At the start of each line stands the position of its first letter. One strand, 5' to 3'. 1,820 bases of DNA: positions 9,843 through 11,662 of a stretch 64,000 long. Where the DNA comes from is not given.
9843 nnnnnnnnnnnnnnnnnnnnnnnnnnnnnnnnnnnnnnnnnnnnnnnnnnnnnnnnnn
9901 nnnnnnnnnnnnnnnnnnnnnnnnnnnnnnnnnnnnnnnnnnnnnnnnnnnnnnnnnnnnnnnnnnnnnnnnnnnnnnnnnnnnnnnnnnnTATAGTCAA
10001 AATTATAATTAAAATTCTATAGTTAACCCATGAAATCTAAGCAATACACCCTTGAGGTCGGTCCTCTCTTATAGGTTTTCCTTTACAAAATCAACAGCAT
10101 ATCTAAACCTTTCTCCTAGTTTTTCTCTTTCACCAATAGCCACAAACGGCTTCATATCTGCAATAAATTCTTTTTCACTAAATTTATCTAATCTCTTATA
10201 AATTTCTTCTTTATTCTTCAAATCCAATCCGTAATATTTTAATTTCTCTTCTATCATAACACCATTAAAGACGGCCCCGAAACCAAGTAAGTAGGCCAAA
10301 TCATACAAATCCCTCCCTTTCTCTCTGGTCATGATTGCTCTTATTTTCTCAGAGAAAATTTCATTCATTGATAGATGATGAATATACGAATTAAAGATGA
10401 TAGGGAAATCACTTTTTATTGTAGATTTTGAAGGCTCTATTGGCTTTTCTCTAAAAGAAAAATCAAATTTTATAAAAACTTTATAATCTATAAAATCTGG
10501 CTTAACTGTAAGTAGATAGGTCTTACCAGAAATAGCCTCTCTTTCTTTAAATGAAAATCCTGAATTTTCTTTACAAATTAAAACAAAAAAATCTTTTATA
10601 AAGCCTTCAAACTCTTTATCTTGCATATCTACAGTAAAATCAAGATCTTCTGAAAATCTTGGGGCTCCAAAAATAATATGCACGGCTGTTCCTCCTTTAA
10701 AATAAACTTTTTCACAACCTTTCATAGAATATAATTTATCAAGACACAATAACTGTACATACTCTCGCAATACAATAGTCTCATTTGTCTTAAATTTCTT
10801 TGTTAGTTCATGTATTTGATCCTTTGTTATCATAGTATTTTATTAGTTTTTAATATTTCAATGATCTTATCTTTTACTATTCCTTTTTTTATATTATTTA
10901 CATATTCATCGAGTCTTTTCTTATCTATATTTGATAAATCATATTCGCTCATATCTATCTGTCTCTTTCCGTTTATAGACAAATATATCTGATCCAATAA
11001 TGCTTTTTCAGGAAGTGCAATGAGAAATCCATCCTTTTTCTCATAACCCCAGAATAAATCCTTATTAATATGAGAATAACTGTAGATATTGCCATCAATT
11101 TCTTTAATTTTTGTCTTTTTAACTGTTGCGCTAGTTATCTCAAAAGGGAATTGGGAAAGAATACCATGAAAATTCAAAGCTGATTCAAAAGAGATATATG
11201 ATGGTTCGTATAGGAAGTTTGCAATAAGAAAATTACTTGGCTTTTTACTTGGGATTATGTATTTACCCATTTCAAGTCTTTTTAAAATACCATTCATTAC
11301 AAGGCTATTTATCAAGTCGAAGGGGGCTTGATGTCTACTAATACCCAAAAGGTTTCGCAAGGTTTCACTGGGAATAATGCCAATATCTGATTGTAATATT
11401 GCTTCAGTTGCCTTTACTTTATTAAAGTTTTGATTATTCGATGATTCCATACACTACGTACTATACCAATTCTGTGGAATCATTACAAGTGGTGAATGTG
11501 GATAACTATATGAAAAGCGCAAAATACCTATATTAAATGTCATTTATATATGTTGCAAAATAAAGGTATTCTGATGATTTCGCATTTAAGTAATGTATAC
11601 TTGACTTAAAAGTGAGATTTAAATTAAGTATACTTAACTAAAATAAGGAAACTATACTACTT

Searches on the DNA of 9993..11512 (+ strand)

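Call 75: search_dna_similar(query=window:9993-11512:+, collection=plasmids, mode=distant, max_rows=8)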
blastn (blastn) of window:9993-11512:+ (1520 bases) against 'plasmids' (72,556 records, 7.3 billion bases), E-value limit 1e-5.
No match.
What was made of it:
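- Tried and rejected: The AbiE block has no match in PLSDB plasmids (call 75).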
